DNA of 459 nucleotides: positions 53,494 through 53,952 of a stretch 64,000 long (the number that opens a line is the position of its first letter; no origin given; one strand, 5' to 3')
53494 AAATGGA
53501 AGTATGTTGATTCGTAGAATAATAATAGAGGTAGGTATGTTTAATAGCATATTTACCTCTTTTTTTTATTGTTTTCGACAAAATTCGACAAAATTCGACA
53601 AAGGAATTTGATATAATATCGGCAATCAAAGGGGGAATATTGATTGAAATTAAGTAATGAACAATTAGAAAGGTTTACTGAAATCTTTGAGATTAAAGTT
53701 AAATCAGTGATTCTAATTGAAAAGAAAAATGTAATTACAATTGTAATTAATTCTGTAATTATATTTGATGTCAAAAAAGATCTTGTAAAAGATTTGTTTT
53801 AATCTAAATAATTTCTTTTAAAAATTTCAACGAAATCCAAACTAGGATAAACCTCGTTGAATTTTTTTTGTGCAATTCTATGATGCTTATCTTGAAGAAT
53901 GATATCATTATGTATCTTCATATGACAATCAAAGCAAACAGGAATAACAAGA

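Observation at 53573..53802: Three phased perfect Spo0A boxes on an extended -10 promoter driving an untracked 52-codon ORF: a sporulation-coupled prophage switch?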

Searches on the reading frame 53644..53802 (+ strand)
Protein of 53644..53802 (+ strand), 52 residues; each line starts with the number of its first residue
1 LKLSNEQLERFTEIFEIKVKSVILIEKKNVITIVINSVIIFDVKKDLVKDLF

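Call 7: search_protein_families(library=pfam, proteins=[window:53644-53802:+], max_evalue=0.01)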
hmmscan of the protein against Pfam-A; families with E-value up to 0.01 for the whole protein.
window:53644-53802:+ (52 aa): 0 families

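Call 13: search_protein_families(library=phrogs, proteins=[window:53644-53802:+], max_evalue=0.01)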
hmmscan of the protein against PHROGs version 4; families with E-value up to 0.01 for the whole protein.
window:53644-53802:+ (52 aa): 0 families

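Call 33: find_homologous_proteins(query=window:53644-53799:+, max_evalue=10)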
Query seq(52 aa) (52 aa): 36 proteins with E <= 10 among 37 candidates.
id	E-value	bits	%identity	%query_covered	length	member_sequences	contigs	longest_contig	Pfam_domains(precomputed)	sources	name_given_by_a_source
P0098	3.0e-21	90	100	100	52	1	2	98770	-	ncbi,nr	ncbi:MAG: hypothetical protein IJZ77_06255 [Bacilli bacterium]|nr:hypothetical protein [Bacilli bact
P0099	1.4e-18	82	92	96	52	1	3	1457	-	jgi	-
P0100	1.4e-17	79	87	100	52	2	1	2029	-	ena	-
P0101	5.6e-17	77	85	100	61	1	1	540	-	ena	-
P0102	1.8e-16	76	83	100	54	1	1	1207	-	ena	-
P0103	2.0e-16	76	86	96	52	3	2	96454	-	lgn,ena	-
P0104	3.2e-16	75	84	96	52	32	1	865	-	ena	-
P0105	3.2e-16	75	80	98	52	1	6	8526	-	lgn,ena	-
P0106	3.3e-16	75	81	100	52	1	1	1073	-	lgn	-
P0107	8.5e-16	74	79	100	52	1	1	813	-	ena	-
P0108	8.7e-16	74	82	96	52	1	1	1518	-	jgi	jgi:hypothetical protein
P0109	1.6e-15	73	83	100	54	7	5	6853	-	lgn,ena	-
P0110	3.1e-15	72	77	100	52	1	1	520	-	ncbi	-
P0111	3.1e-15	72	85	90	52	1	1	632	-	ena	-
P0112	6.2e-15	71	82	96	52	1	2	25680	-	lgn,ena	-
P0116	2.0e-14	69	75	100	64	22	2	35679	-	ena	-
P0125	2.1e-13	66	73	98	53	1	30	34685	-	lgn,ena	-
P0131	3.1e-11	60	69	98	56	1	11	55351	-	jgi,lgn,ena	-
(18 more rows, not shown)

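Call 34: find_encoding_contigs(protein=P0131, flank=5000, max_places=4)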
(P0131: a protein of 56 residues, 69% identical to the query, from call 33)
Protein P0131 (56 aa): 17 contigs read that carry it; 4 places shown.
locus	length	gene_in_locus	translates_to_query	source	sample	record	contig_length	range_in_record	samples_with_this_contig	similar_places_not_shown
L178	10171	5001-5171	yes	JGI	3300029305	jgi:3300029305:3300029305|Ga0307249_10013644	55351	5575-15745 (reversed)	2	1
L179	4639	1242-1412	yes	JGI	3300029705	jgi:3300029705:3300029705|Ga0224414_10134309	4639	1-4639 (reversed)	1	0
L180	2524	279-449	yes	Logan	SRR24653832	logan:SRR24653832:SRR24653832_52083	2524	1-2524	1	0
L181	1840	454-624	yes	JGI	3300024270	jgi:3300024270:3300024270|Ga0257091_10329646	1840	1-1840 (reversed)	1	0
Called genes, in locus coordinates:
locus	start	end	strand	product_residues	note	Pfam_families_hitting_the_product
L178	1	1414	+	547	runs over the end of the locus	-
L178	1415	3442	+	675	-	-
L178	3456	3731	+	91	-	-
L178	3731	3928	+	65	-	-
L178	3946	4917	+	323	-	-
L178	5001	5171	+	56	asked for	-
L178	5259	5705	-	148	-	PF12844:HTH_19, PF13560:HTH_31 (weak), PF01381:HTH_3, PF12844:HTH_19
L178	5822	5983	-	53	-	PF01381:HTH_3 (weak)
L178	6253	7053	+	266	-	-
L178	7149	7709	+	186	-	-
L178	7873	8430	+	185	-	-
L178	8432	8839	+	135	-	-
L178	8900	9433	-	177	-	-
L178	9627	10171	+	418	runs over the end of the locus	PF14317:YcxB (faint)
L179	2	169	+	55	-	?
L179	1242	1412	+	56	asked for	-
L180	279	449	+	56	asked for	-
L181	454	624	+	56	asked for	-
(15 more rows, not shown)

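Call 35: find_encoding_contigs(protein=P0125, flank=5000, max_places=4)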
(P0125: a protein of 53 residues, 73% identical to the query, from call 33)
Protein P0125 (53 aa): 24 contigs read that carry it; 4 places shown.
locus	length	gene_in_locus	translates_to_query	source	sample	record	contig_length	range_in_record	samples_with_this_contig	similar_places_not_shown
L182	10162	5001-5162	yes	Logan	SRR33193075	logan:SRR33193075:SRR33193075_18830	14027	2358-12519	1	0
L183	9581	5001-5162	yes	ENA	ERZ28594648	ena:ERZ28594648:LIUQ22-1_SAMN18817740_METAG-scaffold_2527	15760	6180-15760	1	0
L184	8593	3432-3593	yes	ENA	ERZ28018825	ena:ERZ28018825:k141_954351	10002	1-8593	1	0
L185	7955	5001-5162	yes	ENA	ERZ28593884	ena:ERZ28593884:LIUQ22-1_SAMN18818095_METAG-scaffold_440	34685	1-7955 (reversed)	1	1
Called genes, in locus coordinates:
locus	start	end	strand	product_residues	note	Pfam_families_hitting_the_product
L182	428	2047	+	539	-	PF02810:SEC-C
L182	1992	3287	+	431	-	-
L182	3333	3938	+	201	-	-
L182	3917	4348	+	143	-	PF07929:PRiA4_ORF3 (weak)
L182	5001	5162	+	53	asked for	-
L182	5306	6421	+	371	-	PF01381:HTH_3, PF12844:HTH_19 (weak), PF13560:HTH_31 (weak)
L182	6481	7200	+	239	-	-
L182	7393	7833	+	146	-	-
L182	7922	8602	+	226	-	PF02463:SMC_N (faint), PF00005:ABC_tran, PF13304:AAA_21 (faint)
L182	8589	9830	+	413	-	PF02687:FtsX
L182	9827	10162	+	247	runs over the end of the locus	PF02687:FtsX (weak)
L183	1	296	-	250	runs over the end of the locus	PF02463:SMC_N (faint), PF00005:ABC_tran, PF13304:AAA_21 (faint)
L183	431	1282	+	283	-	PF02666:PS_Dcarbxylase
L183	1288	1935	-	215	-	PF14378:PAP2_3 (weak), PF01569:PAP2 (weak)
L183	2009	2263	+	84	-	-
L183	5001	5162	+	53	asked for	-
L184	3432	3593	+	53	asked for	-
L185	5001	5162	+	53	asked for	-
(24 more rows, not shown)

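Call 36: find_encoding_contigs(protein=P0116, flank=5000, max_places=3)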
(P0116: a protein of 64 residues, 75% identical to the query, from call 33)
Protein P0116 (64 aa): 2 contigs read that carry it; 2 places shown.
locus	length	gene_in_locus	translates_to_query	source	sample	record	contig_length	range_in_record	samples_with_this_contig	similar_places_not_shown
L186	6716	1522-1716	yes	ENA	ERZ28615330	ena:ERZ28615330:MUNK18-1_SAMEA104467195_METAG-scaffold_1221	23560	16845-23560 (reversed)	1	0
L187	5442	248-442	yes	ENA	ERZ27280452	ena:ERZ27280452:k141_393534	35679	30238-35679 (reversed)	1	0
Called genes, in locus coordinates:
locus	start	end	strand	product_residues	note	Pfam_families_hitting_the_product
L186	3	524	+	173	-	?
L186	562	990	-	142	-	PF12844:HTH_19 (weak), PF01381:HTH_3, PF13560:HTH_31 (weak)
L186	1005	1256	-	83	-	-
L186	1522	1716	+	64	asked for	-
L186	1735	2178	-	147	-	-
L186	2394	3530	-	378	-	PF14659:Phage_int_SAM_3 (weak), PF00589:Phage_integrase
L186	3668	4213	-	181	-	-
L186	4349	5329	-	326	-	PF01844:HNH, PF14279:HNH_5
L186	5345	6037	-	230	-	PF01381:HTH_3 (weak), PF00717:Peptidase_S24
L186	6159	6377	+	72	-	PF12844:HTH_19, PF13443:HTH_26, PF01381:HTH_3, PF13413:HTH_25 (weak)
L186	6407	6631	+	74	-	-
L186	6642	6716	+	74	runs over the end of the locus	-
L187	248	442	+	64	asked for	-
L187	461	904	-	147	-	-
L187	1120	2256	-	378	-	PF14659:Phage_int_SAM_3 (weak), PF00589:Phage_integrase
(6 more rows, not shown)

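Call 37: find_encoding_contigs(protein=P0103, flank=5000, max_places=3)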
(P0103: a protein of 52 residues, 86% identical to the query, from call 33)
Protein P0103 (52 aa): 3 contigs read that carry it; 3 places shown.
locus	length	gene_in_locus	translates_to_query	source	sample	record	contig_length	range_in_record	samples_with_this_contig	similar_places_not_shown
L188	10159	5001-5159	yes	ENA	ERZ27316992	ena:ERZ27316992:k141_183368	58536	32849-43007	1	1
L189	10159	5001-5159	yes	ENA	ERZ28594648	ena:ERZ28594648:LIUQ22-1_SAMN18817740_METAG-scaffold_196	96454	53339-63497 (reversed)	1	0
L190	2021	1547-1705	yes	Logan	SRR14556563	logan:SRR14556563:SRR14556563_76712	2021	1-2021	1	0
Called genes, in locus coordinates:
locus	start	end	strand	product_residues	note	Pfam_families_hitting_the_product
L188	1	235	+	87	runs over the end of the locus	-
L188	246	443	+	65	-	-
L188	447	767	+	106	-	-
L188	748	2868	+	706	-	PF03382:DUF285, PF24758:LRR_At5g56370 (faint), PF03382:DUF285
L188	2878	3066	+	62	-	-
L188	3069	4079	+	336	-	PF08291:Peptidase_M15_3 (weak), PF08239:SH3_3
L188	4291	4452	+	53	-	-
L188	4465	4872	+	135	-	-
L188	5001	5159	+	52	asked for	-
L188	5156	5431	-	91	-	PF06147:DUF968 (weak), PF01844:HNH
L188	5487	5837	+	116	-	PF05067:Mn_catalase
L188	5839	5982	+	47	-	-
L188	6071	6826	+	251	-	PF04203:Sortase (weak)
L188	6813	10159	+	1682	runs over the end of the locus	PF13519:VWA_2 (faint), PF02169:LPP20 (faint), PF23536:TraK_C (faint), PF27281:DevT_C (faint)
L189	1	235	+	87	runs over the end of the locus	-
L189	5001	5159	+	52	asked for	-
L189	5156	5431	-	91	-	PF06147:DUF968 (weak), PF01844:HNH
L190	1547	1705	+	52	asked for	-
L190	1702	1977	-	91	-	PF06147:DUF968 (weak), PF01844:HNH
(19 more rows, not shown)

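Call 42: find_encoding_contigs(protein=P0098, flank=10000, max_places=4)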
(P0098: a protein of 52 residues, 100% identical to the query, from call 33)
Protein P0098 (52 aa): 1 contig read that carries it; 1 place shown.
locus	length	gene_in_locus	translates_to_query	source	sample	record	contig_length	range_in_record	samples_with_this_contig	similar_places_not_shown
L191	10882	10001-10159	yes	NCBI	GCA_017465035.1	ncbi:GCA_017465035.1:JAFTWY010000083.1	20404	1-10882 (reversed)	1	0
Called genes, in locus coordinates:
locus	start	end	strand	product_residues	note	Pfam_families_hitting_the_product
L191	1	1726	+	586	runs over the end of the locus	-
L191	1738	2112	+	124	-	-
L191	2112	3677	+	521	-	-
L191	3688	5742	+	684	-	-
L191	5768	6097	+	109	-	-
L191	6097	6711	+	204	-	-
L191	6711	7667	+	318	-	PF03382:DUF285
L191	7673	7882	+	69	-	-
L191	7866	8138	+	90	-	-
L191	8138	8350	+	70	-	-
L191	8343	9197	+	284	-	PF01551:Peptidase_M23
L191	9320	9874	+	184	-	PF07463:NUMOD4, PF13392:HNH_3, PF07453:NUMOD1 (weak)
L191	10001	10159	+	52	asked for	-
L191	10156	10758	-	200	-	-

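Call 45: search_protein_families(library=pfam, proteins=[window:53644-53799:+], max_evalue=1)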
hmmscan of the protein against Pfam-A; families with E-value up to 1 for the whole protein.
seq(52 aa): 0 families

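Call 52: predict_structure(alignment_id=A2)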
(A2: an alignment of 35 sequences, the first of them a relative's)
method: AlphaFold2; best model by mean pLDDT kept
length: 52 residues; sequences in the alignment: 35
mean_pLDDT: 89.0   pTM: 0.66
mean pLDDT of the five models: 89.0, 88.3, 86.4, 84.8, 84.5
residues with pLDDT >= 90: 25; 70-90: 27; 50-70: 0; < 50: 0
segments of 3 or more residues with pLDDT < 50: none
pLDDT, mean of each block of 10 residues (from residue 1): 93 90 91 86 87 80
secondary structure, 60 per line:
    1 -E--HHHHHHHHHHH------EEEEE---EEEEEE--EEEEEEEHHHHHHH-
elements in order: H5-15 E22-26 E30-35 E38-44 H45-51

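Call 55: fold_search(model_id=the predicted structure, library=pdb)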
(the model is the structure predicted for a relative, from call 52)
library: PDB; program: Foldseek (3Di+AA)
matches with E <= 10: 259; with E <= 0.001: 0
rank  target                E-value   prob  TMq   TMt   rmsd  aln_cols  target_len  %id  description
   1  4o6j                  1.7e+00  0.18  0.42  0.13   6.2        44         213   14  Crystal sturucture of T. acidophilum IdeR (released 2014-05-21)
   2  2eak_B                1.9e+00  0.60  0.43  0.16   0.9        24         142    4  Crystal structure of human galectin-9 N-terminal CRD in complex with lactose (released 2007-09-25)
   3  3e19_A                1.9e+00  0.20  0.44  0.33   5.8        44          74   16  Crystal Structure of Iron Uptake Regulatory Protein (FeoA) Solved by Sulfur SAD in a Monoclinic Space Group (released 2008-12-16)
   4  3lw9_A                1.9e+00  0.14  0.40  0.17   3.8        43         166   16  Structure of a Cytoplasmic Domain of Salmonella InvA (released 2010-05-26)
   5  4yxc_B                1.9e+00  0.08  0.30  0.10  10.6        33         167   24  Complex of FliM(SPOA)::FliN fusion protein and FliH(APAR)::T4lysozyme fusion protein (released 2015-06-03)
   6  4o5v                  2.1e+00  0.15  0.41  0.13   6.2        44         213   14  Crystal structure of T. acidophilum IdeR (released 2014-11-05)
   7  5duu_A                2.6e+00  0.51  0.43  0.17   0.9        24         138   12  Crystal structure of the human galectin-4 N-terminal carbohydrate recognition domain in complex with glycerol (released 2016-02-17)
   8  1f2u_D                2.6e+00  0.08  0.32  0.15   5.5        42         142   17  Crystal Structure of RAD50 ABC-ATPase (released 2000-08-02)
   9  4xzp                  2.8e+00  0.44  0.43  0.16   1.0        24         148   12  Crystal structure of the N-terminal domain of human galectin-4 (released 2016-03-02)
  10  6a63_A                3.0e+00  0.44  0.43  0.17   0.9        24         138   17  Placental protein 13/galectin-13 variant R53HH57R with Lactose (released 2018-12-26)
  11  2eak_A                3.0e+00  0.44  0.43  0.16   0.9        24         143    4  Crystal structure of human galectin-9 N-terminal CRD in complex with lactose (released 2007-09-25)
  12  3d79                  3.0e+00  0.33  0.62  0.23   2.7        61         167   20  Crystal structure of hypothetical protein PH0734.1 from hyperthermophilic archaea Pyrococcus horikoshii OT3 (released 2008-12-09)
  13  3vn5                  3.0e+00  0.09  0.37  0.11   7.7        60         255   15  Crystal structure of Aquifex aeolicus RNase H3 (released 2012-12-26)
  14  5duu_B                3.2e+00  0.44  0.43  0.17   0.9        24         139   12  Crystal structure of the human galectin-4 N-terminal carbohydrate recognition domain in complex with glycerol (released 2016-02-17)
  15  6lg3                  3.2e+00  0.12  0.39  0.30   7.3        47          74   17  Crystal structure of a bacterial toxin from Mycobacterium tuberculosis (released 2020-11-04)
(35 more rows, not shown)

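Call 56: fold_search(model_id=the predicted structure, library=viral)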
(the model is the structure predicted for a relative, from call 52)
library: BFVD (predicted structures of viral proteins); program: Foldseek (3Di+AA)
matches with E <= 10: 568; with E <= 0.001: 0
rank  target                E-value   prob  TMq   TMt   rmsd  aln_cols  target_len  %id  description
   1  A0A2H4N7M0            5.3e-01  0.38  0.41  0.32   9.0        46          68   33  (no name in the UniProt tables at hand)
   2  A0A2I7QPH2            6.4e-01  0.38  0.49  0.40   4.9        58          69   24  (no name in the UniProt tables at hand)
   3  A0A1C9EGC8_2          7.8e-01  0.44  0.39  0.03   4.3        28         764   21  Uncharacterized protein [Acidianus two-tailed phage variant 1]
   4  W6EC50                7.8e-01  0.30  0.42  0.34   6.0        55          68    9  Uncharacterized protein [Rhizobium phage vB_RglS_P106B]
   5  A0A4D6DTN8            8.4e-01  0.47  0.49  0.57   5.0        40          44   20  (no name in the UniProt tables at hand)
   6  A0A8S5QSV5            8.4e-01  0.25  0.46  0.22   5.0        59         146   15  Uncharacterized protein [Podoviridae sp. ctRnx2]
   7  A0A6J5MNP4            9.6e-01  0.09  0.33  0.24  13.7        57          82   16  Uncharacterized protein [uncultured Caudovirales phage]
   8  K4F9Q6                1.0e+00  0.44  0.51  0.20   2.8        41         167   20  Uncharacterized protein [Cronobacter phage vB_CsaM_GAP32]
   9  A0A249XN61            1.0e+00  0.41  0.42  0.05   2.8        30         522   30  Minor tail protein [Arthrobacter phage GurgleFerb]
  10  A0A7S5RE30            1.1e+00  0.41  0.47  0.31   6.1        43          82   21  (no name in the UniProt tables at hand)
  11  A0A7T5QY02            1.2e+00  0.33  0.41  0.15   4.1        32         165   22  (no name in the UniProt tables at hand)
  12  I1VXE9                1.2e+00  0.23  0.46  0.23   7.1        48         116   10  (no name in the UniProt tables at hand)
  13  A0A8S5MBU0            1.2e+00  0.12  0.38  0.13   9.2        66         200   12  Uncharacterized protein [Myoviridae sp. ct9Fw19]
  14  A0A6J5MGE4            1.3e+00  0.41  0.38  0.31   1.4        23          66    9  Uncharacterized protein [uncultured Caudovirales phage]
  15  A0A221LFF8            1.3e+00  0.41  0.58  0.10   7.9        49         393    8  Uncharacterized protein (Fragment) [Barns Ness beadlet anemone sobemo-like virus 1]
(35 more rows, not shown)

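Call 58: find_related_loci(query=A2, collection=viral_contigs, flank=3000)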
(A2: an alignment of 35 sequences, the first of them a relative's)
Query A2 (52 aa) in viral_contigs; peptide patterns used: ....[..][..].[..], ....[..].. (x = any residue, [..] = any of these).
183 stretches matched a pattern; 1 encode a relative of the query (tblastn E <= 1e-3); 1 distinct loci.
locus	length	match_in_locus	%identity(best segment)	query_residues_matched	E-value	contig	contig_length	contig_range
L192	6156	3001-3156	83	1-52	5e-24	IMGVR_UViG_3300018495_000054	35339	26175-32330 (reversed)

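Call 59: find_related_loci(query=A2, collection=metagenome_contigs, flank=3000)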
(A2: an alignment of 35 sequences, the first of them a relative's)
Query A2 (52 aa) in metagenome_contigs; peptide patterns used: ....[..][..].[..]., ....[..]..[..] (x = any residue, [..] = any of these).
257 stretches matched a pattern; 20 encode a relative of the query (tblastn E <= 1e-3); 20 distinct loci.
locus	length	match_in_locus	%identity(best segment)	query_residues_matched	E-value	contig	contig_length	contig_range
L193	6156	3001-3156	73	1-52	1e-20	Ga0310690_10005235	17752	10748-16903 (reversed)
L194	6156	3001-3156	73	1-52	1e-20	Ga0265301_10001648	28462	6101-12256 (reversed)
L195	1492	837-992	73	1-52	9e-19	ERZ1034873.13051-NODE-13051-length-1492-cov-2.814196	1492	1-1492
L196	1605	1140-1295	62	1-52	2e-17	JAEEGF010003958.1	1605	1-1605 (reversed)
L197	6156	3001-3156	63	1-52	2e-17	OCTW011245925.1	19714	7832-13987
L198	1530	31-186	60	1-52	2e-17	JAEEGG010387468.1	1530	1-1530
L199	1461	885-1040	62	1-52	5e-17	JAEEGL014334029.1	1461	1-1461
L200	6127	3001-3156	58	1-52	9e-17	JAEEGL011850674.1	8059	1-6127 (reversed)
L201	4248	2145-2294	58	1-50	1e-16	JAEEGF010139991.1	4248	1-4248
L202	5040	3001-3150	58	1-50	1e-16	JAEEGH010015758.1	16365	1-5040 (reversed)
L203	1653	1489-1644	60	1-52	2e-16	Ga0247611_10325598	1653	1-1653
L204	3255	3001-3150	60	1-50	2e-16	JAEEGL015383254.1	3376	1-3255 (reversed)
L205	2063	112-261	60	1-50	5e-16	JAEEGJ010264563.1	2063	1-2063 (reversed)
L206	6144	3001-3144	60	1-48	6e-16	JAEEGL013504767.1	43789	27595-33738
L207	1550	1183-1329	61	1-49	1e-15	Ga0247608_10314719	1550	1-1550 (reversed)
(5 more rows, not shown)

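Call 80: search_protein_families(library=pfam, proteins=[L186:1735-2178:-, L178:3946-4917:+, L188:4465-4872:+], max_evalue=0.1)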
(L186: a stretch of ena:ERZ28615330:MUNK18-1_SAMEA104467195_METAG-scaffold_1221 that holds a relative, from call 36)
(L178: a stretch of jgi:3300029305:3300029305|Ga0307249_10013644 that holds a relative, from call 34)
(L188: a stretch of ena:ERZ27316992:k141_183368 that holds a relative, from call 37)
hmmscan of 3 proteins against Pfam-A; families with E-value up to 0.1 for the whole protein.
L186:1735-2178:- (147 aa): 2 families
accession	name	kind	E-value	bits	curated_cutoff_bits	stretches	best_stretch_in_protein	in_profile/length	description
PF16784.11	HNHc_6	-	0.00014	21.9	26.6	1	12-112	63-174/204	Putative HNHc nuclease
PF06147.18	DUF968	-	0.0011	19.4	27.8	1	69-119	99-151/171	Protein of unknown function (DUF968)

L178:3946-4917:+ (323 aa): 0 families

L188:4465-4872:+ (135 aa): 0 families

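Call 91: search_protein_representatives(alignment_id=A2)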
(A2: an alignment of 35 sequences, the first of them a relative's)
Query: 35 sequences, 52 profile positions. Proteins with E-value up to 0.001 (for the whole library): 20; up to 1e-10: 11; up to 1e-30: 0. The best 20 are listed.
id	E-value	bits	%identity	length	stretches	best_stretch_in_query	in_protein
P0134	1.4e-25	105.1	-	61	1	1-52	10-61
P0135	1.9e-25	104.7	-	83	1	1-52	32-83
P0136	7.4e-23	96.4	-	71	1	1-52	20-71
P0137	4.2e-22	94.0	-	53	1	1-52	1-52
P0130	8.4e-22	93.0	-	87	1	1-52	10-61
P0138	1.1e-20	89.4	-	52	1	1-52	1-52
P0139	1.3e-20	89.2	-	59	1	1-52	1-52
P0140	4.4e-19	84.3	-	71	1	1-52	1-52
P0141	1.7e-18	82.4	-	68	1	1-52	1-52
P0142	6.8e-13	64.5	-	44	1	1-37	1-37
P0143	6.0e-12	61.5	-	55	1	1-51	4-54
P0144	2.9e-10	56.1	-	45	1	1-35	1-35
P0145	1.8e-09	53.5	-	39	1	1-28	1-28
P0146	7.7e-09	51.5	-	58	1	2-51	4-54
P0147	2.2e-08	50.1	-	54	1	2-52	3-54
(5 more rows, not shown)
